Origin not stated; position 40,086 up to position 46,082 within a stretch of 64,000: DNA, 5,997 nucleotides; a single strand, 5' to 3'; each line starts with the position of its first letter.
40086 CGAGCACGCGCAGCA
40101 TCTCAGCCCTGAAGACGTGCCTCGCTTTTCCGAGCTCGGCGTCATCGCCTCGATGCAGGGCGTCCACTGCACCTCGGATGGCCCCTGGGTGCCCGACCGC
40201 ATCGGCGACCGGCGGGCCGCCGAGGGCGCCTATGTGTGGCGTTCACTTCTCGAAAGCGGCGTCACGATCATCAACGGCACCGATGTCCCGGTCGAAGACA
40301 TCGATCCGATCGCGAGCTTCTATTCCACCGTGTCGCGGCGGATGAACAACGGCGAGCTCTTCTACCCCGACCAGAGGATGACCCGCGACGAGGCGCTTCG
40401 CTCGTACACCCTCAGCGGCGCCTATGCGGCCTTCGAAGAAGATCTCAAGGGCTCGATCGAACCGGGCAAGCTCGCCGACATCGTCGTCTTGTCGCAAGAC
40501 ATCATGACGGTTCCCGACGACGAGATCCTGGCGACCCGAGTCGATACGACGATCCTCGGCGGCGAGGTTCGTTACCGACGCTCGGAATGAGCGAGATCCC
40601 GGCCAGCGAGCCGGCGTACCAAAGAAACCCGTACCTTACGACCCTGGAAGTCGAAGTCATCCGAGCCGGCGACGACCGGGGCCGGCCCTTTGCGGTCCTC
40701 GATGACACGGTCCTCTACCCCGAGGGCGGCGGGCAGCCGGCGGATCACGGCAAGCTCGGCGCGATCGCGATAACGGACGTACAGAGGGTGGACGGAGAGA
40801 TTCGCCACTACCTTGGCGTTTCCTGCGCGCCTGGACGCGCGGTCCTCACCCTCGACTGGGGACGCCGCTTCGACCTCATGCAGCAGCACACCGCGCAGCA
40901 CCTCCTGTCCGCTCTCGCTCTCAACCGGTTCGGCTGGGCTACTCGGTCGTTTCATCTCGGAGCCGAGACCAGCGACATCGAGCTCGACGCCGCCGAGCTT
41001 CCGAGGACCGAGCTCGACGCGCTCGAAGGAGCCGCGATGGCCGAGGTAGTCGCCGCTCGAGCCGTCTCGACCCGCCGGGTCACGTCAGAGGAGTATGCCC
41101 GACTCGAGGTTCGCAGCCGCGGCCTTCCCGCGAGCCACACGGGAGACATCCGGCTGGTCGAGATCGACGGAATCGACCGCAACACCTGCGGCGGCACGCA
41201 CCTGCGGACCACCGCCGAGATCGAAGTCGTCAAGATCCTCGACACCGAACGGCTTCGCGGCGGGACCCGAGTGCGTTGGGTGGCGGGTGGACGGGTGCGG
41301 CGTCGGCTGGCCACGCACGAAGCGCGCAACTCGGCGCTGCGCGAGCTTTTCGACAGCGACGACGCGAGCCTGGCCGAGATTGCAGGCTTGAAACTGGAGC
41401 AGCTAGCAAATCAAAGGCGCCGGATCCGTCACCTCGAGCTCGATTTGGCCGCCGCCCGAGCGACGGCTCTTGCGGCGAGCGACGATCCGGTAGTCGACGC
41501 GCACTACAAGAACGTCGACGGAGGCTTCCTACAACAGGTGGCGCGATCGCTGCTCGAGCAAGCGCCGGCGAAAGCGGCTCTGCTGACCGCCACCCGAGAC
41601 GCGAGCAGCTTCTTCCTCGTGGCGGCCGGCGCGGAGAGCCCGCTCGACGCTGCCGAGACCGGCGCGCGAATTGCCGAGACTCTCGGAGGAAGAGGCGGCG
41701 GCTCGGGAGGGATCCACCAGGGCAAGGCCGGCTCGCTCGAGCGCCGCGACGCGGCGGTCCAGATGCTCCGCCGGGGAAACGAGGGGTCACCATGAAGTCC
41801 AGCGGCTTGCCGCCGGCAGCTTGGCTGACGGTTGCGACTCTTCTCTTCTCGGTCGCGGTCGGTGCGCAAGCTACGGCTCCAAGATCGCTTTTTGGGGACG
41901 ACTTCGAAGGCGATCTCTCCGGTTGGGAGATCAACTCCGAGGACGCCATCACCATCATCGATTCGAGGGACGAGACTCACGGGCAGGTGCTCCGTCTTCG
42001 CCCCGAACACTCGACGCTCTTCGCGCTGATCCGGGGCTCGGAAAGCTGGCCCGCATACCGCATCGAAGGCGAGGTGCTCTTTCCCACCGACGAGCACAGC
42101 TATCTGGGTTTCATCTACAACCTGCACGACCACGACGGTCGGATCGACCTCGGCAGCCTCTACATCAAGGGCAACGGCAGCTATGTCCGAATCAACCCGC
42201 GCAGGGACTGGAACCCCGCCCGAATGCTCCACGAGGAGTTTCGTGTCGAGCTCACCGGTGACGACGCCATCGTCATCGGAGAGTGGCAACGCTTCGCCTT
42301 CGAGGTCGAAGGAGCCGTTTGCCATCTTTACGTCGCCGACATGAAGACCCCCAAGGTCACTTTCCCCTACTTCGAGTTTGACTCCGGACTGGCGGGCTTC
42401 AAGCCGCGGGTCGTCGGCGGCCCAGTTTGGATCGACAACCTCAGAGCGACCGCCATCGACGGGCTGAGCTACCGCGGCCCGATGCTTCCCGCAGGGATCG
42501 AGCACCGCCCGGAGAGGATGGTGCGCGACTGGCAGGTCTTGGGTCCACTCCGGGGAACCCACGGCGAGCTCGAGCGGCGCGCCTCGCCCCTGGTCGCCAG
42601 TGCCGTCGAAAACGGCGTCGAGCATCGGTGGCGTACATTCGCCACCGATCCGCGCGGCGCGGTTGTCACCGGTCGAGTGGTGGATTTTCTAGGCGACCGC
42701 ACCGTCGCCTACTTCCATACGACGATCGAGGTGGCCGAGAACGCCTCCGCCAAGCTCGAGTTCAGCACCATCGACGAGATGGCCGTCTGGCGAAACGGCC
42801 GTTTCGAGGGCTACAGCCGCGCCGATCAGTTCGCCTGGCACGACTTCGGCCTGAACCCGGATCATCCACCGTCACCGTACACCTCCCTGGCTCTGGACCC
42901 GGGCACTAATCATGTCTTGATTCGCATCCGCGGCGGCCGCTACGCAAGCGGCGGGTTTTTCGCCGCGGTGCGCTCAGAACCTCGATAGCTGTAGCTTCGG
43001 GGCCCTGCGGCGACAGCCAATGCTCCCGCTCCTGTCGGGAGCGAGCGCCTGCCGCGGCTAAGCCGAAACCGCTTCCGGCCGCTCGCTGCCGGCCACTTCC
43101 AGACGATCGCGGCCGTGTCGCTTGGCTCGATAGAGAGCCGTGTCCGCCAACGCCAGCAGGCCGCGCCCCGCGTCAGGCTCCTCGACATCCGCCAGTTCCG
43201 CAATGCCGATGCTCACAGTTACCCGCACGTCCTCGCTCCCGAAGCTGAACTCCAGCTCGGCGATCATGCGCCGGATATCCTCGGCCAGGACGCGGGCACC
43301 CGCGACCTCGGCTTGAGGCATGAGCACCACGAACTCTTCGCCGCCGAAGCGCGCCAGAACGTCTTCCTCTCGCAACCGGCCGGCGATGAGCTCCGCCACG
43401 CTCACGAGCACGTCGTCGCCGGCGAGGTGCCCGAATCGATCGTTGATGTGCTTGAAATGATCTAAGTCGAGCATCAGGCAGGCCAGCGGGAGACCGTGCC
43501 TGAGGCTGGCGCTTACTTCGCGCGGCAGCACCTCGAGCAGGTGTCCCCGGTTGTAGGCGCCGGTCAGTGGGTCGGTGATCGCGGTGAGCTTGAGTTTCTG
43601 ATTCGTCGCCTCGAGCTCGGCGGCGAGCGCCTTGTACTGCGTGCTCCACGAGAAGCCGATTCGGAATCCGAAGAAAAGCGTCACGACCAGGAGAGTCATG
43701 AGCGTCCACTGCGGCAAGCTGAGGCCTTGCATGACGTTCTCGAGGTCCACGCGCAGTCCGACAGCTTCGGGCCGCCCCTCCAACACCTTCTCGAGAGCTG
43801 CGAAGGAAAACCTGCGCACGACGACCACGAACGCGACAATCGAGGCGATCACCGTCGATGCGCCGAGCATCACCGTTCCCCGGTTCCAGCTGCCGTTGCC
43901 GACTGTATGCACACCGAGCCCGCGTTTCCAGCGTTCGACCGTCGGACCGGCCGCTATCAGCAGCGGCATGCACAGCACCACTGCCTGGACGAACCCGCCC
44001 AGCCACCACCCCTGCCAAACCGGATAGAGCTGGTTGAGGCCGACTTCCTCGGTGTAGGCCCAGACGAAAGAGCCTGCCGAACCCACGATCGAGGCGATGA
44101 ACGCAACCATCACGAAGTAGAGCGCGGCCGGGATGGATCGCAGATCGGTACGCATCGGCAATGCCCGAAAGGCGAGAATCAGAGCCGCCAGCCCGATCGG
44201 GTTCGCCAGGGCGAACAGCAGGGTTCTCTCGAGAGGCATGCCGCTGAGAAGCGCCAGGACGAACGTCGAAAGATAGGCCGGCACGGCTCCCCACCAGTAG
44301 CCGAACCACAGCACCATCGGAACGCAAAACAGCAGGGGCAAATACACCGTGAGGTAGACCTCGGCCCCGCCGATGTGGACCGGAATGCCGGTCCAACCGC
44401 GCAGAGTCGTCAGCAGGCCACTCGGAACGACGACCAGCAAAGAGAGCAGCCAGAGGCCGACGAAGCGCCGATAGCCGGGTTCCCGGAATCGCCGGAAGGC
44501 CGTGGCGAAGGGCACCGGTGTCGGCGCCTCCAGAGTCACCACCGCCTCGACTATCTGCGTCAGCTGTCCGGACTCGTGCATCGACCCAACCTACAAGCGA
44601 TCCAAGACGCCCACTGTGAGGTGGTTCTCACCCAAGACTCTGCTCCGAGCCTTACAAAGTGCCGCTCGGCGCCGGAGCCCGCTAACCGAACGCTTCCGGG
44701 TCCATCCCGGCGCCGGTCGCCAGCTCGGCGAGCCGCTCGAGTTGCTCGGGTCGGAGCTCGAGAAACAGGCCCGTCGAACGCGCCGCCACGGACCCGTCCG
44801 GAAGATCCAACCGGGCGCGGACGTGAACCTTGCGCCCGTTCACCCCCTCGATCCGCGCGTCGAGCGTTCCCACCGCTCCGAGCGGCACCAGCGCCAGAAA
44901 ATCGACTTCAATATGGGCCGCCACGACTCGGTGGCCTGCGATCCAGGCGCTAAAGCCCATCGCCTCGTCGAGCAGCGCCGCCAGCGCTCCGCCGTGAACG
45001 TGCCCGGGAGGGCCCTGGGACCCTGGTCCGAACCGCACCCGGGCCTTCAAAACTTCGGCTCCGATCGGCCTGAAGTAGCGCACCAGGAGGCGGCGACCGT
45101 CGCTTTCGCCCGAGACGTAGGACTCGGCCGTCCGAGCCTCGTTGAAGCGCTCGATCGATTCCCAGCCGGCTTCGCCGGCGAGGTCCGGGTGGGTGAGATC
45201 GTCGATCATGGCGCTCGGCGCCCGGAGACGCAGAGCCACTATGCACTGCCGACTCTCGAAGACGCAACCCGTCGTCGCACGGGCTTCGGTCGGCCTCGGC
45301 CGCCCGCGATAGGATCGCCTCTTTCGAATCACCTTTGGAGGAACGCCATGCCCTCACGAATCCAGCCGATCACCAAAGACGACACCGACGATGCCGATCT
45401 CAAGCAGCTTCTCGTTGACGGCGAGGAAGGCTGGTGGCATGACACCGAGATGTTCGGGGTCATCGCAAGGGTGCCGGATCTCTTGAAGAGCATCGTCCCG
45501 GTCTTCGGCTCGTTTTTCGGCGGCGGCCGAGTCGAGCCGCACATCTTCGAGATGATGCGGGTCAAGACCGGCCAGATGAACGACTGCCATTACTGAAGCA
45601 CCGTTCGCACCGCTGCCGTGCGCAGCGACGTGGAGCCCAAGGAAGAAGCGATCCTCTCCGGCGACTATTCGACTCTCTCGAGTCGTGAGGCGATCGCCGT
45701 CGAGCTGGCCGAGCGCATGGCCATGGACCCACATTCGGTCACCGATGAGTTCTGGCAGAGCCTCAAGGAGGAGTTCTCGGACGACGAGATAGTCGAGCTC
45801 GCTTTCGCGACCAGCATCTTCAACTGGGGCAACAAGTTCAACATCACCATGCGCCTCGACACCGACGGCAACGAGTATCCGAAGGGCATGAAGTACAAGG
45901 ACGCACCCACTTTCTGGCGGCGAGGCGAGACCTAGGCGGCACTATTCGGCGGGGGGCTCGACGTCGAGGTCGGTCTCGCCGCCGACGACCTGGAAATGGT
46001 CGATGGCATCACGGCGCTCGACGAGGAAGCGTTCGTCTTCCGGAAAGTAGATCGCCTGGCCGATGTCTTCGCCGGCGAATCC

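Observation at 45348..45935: AhpD/CMD-family gene split by an in-frame TGA at the CxxC position, with a downstream hairpin: likely selenoprotein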

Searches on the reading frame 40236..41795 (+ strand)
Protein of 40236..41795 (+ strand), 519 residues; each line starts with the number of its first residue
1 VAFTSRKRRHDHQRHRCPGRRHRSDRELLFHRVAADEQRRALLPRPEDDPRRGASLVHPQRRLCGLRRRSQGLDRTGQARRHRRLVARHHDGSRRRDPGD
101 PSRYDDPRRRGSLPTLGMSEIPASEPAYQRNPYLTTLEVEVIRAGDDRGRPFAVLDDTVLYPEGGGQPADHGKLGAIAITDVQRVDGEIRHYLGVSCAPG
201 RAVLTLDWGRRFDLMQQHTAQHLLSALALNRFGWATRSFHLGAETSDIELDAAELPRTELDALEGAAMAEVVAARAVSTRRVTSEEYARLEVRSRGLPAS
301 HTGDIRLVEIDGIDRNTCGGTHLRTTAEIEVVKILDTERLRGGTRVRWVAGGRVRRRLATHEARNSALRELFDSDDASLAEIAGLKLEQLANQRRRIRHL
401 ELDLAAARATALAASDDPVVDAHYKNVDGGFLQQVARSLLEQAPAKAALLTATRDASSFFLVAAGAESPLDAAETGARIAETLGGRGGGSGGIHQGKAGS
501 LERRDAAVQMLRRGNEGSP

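Call 33: search_protein_families(library=ncbifam, proteins=[window:40236-41795:+], max_evalue=1e-12)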
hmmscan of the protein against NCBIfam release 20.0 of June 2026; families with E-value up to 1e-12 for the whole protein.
window:40236-41795:+ (519 aa): 3 families
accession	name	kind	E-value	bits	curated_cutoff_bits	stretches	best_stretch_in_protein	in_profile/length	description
TIGR03683.1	A-tRNA_syn_arch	equivalog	1.5e-42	145.8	744.7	1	119-509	496-895/902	alanine--tRNA ligase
NF040865.1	a_tRNA_ed_AlaXM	equivalog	2.9e-36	125.3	300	1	127-339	4-221/234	alanyl-tRNA editing protein AlaXM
TIGR00344.1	alaS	equivalog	1e-29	103.4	457.05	1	151-497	482-846/847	alanine--tRNA ligase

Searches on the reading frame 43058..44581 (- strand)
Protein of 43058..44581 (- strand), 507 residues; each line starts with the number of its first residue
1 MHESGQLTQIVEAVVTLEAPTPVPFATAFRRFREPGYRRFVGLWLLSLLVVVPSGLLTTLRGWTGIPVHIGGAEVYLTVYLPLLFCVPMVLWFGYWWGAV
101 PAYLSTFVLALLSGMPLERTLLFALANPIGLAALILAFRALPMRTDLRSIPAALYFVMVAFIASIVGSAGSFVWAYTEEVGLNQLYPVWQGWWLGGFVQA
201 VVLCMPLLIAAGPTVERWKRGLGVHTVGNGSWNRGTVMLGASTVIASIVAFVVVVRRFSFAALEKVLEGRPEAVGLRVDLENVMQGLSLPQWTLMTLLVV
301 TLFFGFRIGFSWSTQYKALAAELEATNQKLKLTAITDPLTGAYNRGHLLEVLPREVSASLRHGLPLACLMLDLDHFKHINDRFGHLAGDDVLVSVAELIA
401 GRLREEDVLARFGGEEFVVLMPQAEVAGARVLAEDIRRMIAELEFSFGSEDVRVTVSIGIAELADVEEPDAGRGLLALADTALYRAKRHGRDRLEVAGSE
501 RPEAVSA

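Call 24: search_protein_families(library=ncbifam, proteins=[window:43058-44581:-], max_evalue=0.00001)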
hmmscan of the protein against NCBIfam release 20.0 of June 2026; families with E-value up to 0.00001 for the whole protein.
window:43058-44581:- (507 aa): 21 families
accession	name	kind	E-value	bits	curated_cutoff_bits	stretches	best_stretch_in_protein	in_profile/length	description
TIGR00254.1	GGDEF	domain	1.8e-50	170.9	37.4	1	331-496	2-166/168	diguanylate cyclase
NF038266.1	diguan_SiaD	equivalog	9.8e-49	166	290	1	322-494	82-252/252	biofilm regulation diguanylate cyclase SiaD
NF007135.0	PRK09581.1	equivalog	7.7e-45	153.5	474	1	328-494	287-452/457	PleD family two-component system response regulator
NF007380.0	PRK09894.1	equivalog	8.6e-43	146.8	256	1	320-496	114-286/296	diguanylate cyclase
NF011955.1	PRK15426.1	equivalog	2.7e-39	134.8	408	1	303-495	368-559/564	cellulose biosynthesis regulator diguanylate cyclase DgcQ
NF041606.1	dguan_cyc_DgcA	equivalog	3.7e-38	131.3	370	1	323-497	167-339/340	diguanylate cyclase DgcA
NF007423.1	PRK09966.1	equivalog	6.7e-36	124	325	1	319-487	224-390/390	diguanylate cyclase DgcN/YfiN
NF047654.1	DiguCycDgcRLepto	equivalog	6.1e-35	120.5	500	1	323-494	122-293/295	diguanylate cyclase DgcR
NF007298.0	PRK09776.1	equivalog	3.3e-33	114.6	1135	1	327-500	677-848/1111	diguanylate cyclase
NF007599.0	PRK10245.1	equivalog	2.7e-32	111.7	402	1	291-497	169-370/371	diguanylate cyclase AdrA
NF051473.1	DigCycDgcsShew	equivalog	5.9e-30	104.6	400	1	328-496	129-290/291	diguanylate cyclase DgcS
NF007474.0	PRK10060.1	equivalog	1.9e-28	99.1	782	1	325-500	228-398/663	cyclic di-GMP phosphodiesterase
NF045675.1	PhdiestaseDibA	equivalog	2.3e-27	95.6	980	1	323-493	192-360/623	phosphodiesterase DibA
NF053781.1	cdiGMPphdstlr2612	equivalog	8.9e-24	83.2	1600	1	327-495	833-1000/1268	Tlr1612 family c-di-GMP phosphodiesterase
NF040885.1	diguan_DgcJ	equivalog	2.4e-23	82.7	500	1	327-491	334-490/493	diguanylate cyclase DgcJ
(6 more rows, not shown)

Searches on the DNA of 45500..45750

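Call 40: search_rna_families(source=window, start=45500, end=45750, threshold=evalue, max_evalue=10)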
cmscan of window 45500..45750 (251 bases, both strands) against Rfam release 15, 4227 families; matches with E-value up to 10: 2.
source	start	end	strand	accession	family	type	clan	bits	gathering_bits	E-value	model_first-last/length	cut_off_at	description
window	45500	45562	-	RF03073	RT-19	Gene; sRNA;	-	11.3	78.3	7.9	1-65/99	3'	RT-19 RNA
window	45604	45667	-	RF01395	isrL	Gene; sRNA;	-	9.9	35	0.99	68-131/345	no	isrL Hfq binding RNA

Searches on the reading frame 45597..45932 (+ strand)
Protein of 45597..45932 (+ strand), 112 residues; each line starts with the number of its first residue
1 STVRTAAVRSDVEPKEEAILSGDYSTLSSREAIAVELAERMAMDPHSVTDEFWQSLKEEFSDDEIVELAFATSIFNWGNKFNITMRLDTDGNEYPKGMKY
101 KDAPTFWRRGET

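Call 13: find_related_loci(query=A2, collection=genome_contigs, flank=10000)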
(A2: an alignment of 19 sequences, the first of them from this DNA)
Query A2 (112 aa) in genome_contigs; peptide patterns used: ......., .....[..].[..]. (x = any residue, [..] = any of these).
279 stretches matched a pattern; 89 encode a relative of the query (tblastn E <= 1e-3); the best 80 are kept; 80 distinct loci.
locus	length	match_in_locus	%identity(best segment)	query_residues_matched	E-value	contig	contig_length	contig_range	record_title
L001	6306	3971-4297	89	1-109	2e-63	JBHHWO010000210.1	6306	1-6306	MAG: Thermoanaerobaculia bacterium isolate S.2_sp2_bin.11 NODE_1963_length_6306_cov_10.190370, whole genome shotgun sequ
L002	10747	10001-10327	87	1-109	9e-63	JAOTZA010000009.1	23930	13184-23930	MAG: Acidobacteriota bacterium isolate 21_Jan_SF_Bin62 21_Jan_SF_Bin62_scaffold_1164_c1, whole genome shotgun sequence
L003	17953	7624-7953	81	1-110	2e-60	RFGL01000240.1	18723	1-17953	MAG: Acidobacteria bacterium isolate J023 k99_768810, whole genome shotgun sequence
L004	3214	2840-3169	82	1-110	7e-60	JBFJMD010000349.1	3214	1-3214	MAG: Thermoanaerobaculia bacterium isolate Mix_sand17.2022.03.G.9 k141_264489_length_3214_cov_15.9496, whole genome shot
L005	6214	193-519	82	1-109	9e-58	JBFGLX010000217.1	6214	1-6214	MAG: Thermoanaerobaculia bacterium isolate Mix_sand03.2021.01.G.12 k141_449214_length_6214_cov_70.5655, whole genome sho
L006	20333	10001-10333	78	1-111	1e-57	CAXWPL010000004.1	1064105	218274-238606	MAG: Acidobacteriota bacterium isolate 1a3188b0-6571-41ab-aff4-e666564cd978 genome assembly, contig: contig_4, whole gen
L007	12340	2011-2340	78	1-110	3e-57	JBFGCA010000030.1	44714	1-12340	MAG: Thermoanaerobaculia bacterium isolate Mix_sand01.2020.11.Z.57 k141_1402301_length_44714_cov_18.0206, whole genome s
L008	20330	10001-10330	77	1-110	1e-56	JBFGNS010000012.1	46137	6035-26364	MAG: Thermoanaerobaculia bacterium isolate Mix_sand03.2021.01.Z.37 k141_2733813_length_46137_cov_14.3817, whole genome s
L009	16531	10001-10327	78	1-109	2e-55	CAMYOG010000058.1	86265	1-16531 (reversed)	MAG: Thermoanaerobaculia bacterium isolate ES_Acidobacteriota_04 genome assembly, contig: scaffold_87, whole genome shot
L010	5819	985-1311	78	1-109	2e-55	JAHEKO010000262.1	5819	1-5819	MAG: Acidobacteria bacterium isolate Ww585 NODE_56706_length_5819_cov_10.568621, whole genome shotgun sequence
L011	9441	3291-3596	72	1-102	3e-47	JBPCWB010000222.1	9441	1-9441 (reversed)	MAG: Hyphomicrobiaceae bacterium isolate MAG_seacave_34 S1Ck127_1816755, whole genome shotgun sequence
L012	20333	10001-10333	67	1-110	3e-47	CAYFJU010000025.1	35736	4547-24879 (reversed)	MAG TPA_asm: uncultured bacterium isolate ERP019367_co1_122 genome assembly, contig: NODE_1189_length_35736_cov_13.54124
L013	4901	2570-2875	69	1-102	2e-45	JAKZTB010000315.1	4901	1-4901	MAG: Alphaproteobacteria bacterium isolate Langseth_MAG_00048 Langseth_MAG_00048_000000000315, whole genome shotgun sequ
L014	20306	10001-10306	68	1-102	3e-45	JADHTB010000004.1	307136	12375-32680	MAG: Alphaproteobacteria bacterium isolate BS150m-G9 BS-150m-C8, whole genome shotgun sequence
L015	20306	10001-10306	66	1-102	8e-44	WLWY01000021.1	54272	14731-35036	MAG: Alphaproteobacteria bacterium isolate MH-Pat-all_autometa_1-15 scf7180000022543.54272, whole genome shotgun sequenc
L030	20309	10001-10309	61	3-101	1e-35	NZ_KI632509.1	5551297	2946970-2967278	Haloechinothrix halophila YIM 93223 AmyhaDRAFT_Scaffold1.1, whole genome shotgun sequence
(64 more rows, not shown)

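Call 24: search_protein_families(library=ncbifam, proteins=[L030:6936-8702:-, L030:4936-6303:-, L030:8908-9891:-, L030:10722-13151:-], max_evalue=0.00001)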
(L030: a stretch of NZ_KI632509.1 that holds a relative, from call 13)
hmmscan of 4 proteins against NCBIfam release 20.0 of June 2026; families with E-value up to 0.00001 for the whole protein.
L030:6936-8702:- (588 aa): 16 families
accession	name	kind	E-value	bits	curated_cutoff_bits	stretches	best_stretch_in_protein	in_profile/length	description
TIGR00475.1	selB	equivalog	1.2e-85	288.4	242.25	1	3-383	2-373/581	selenocysteine-specific translation elongation factor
NF008969.0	PRK12317.1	subfamily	1.1e-31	109.9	502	2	27-119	61-154/426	elongation factor 1-alpha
TIGR03680.1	eif2g_arch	equivalog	8.6e-30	104.3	514.5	2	53-231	82-270/407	translation initiation factor IF-2 subunit gamma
NF003077.0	PRK04000.1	equivalog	1.1e-29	103.9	315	2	53-231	86-274/412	translation initiation factor IF-2 subunit gamma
NF009373.0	PRK12736.1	subfamily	3.3e-26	92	452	2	4-119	15-142/394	elongation factor Tu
NF000766.0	PRK00049.1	subfamily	1.8e-24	86.3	449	2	4-119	15-142/396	elongation factor Tu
NF009372.0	PRK12735.1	subfamily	1.2e-23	83.6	479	2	4-119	15-142/396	elongation factor Tu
TIGR00485.1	EF-Tu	equivalog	6.9e-22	77.7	522.4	2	4-119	15-142/394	elongation factor Tu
TIGR00483.1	EF-1_alpha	equivalog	8.6e-21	73.9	540.1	1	27-117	61-153/427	translation elongation factor EF-1 subunit alpha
NF004035.0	PRK05506.1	subfamily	9.6e-17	60.5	715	1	29-120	82-172/632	bifunctional sulfate adenylyltransferase subunit 1/adenylylsulfate kinase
TIGR00487.1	IF-2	equivalog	1.5e-16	60.3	424.4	1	3-231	89-317/587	translation initiation factor IF-2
TIGR02034.1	CysN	subfamily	8.5e-15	54.7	336.1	1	30-120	59-148/406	sulfate adenylyltransferase, large subunit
NF003478.0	PRK05124.1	equivalog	6.5e-12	44.8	590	1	31-119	87-174/475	sulfate adenylyltransferase subunit CysN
TIGR01393.1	lepA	equivalog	4.4e-08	31.9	533.9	1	8-250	10-270/595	translation elongation factor 4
TIGR00231.1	small_GTP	domain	4.9e-08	32.9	42.5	1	3-156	5-159/164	GTP-binding protein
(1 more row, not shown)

L030:4936-6303:- (455 aa): 4 families
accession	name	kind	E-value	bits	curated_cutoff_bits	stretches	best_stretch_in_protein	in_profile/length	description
NF033543.2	transpos_IS256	equivalog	1e-124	415.9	150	1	81-412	1-335/338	IS256 family transposase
NF033544.1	transpos_IS1249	exception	4.4e-14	52.4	300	1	211-402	95-272/382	IS1249 family transposase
NF041731.2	transpos_ISH6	equivalog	2.1e-07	30.1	240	1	64-317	37-279/414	ISH6 family transposase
NF033587.1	transpos_IS6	equivalog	3.1e-06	27.1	125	0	146-332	13-188/202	IS6 family transposase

L030:8908-9891:- (327 aa): 4 families
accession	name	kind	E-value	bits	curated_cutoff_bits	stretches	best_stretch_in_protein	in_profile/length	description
NF041196.1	ScbR_bind_reg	equivalog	2.2e-10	41.1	150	1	124-289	9-167/191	ScbR family autoregulator-binding transcription factor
NF053731.1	TransRegFasRMycb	equivalog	2.8e-09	37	330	1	118-283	8-160/199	HTH-type transcriptional activator FasR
TIGR03613.1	RutR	equivalog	4.8e-06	26.6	368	1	123-221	10-107/202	pyrimidine utilization regulatory protein R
NF051852.1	efflux_TF_MtrR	exception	5.1e-06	26.4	280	1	126-193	15-82/205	multidrug efflux system transcriptional repressor MtrR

L030:10722-13151:- (809 aa): 11 families
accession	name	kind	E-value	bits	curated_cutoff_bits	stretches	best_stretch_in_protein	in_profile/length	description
NF041464.1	HelD_BACSU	equivalog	4.6e-159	530.8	419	2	101-498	4-417/779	RNA polymerase recycling motor HelD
NF041258.1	motor_HelR_2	exception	8.2e-40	136.7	1100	1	178-421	56-293/713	RNA polymerase recycling motor ATPase HelR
NF041254.1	motor_HelR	exception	8.6e-37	126.8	750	1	195-381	83-268/706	RNA polymerase recycling motor ATPase HelR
NF041465.1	HelD_MYCSM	equivalog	1.2e-35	122.8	1051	1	187-429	70-305/719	RNA polymerase recycling motor HelD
TIGR01073.1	pcrA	equivalog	1.5e-19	69.9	911.2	1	566-713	209-370/725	DNA helicase PcrA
NF008743.0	PRK11773.1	equivalog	1.1e-16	60.4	965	1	565-648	212-300/720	DNA helicase II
TIGR01075.1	uvrD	equivalog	3.2e-15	55.5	1144.45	1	561-647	203-294/715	DNA helicase II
NF008276.0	PRK11054.1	equivalog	2.1e-13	49.7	543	1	304-643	201-514/684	DNA helicase IV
TIGR01074.1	rep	equivalog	1.1e-12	47.1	951.45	1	561-703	201-357/668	DNA helicase Rep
NF008172.0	PRK10919.1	equivalog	9.5e-07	27.4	1168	0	560-647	201-293/673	DNA helicase Rep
NF010487.0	PRK13909.1-4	equivalog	8e-06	24.4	759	0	565-644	326-419/924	RecB-like helicase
